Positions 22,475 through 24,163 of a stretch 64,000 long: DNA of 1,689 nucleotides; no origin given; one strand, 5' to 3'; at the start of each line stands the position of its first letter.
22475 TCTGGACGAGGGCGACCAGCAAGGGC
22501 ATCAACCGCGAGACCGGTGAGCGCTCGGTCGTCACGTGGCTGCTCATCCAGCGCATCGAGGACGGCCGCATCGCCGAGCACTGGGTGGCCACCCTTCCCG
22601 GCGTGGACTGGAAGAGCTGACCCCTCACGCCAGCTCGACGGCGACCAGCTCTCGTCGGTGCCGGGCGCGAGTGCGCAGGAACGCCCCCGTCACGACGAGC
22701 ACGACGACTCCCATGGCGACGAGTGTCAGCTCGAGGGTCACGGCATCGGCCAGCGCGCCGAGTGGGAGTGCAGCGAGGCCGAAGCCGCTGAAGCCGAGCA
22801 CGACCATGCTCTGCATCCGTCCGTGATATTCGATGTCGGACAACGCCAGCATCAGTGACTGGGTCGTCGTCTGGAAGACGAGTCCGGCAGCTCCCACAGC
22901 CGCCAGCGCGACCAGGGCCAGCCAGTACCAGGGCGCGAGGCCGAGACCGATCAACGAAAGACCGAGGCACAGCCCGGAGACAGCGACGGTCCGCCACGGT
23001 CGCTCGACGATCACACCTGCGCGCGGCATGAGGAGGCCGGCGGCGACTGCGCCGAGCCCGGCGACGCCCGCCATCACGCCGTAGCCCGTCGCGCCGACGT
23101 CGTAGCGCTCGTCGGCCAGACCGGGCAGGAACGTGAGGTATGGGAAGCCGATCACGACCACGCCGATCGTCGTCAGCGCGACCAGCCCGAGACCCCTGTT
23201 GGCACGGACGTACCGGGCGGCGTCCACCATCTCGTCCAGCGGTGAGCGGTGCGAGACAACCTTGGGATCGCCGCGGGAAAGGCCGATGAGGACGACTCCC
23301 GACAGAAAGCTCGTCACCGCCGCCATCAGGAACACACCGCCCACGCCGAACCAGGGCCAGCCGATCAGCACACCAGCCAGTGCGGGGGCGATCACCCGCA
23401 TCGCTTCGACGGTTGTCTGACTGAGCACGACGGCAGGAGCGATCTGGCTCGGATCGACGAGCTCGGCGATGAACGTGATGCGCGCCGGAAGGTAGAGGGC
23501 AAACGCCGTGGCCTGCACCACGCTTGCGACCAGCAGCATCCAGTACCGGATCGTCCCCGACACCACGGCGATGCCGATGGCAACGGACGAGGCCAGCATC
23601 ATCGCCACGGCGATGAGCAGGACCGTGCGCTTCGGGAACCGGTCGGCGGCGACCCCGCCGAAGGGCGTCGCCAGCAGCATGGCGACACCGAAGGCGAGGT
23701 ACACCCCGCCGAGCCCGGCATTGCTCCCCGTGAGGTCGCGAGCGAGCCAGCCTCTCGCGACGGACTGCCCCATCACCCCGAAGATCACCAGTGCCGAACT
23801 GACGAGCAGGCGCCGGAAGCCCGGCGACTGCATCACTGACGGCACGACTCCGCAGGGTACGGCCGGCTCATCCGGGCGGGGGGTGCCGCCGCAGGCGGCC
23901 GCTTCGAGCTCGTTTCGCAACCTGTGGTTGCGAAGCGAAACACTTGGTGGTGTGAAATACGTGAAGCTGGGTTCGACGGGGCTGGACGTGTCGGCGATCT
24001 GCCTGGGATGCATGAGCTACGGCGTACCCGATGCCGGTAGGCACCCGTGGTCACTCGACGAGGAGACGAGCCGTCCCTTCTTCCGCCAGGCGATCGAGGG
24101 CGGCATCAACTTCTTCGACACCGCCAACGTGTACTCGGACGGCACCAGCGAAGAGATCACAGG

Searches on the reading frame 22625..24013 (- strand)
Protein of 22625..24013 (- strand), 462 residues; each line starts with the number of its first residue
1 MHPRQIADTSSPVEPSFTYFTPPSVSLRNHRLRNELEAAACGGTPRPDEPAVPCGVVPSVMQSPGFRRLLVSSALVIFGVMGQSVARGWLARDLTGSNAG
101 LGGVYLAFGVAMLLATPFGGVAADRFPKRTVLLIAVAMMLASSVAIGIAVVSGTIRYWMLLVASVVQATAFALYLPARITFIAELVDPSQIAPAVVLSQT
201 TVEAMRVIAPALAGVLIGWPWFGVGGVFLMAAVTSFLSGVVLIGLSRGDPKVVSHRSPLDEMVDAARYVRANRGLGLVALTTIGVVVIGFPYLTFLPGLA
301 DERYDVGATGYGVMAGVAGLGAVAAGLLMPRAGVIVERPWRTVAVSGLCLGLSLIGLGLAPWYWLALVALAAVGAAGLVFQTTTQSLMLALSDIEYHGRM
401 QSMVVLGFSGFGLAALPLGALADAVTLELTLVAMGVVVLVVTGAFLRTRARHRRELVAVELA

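Call 82: search_protein_families(library=pfam, proteins=[window:22625-24013:-], max_evalue=0.00001)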
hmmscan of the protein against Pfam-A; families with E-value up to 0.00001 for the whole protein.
window:22625-24013:- (462 aa): 2 families
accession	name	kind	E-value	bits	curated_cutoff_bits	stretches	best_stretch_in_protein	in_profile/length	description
PF05977.19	MFS_3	-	8e-32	110.8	27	1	63-452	9-397/524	Transmembrane secretion effector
PF07690.21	MFS_1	-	3.5e-27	95.7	33.4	1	69-409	1-340/347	Major Facilitator Superfamily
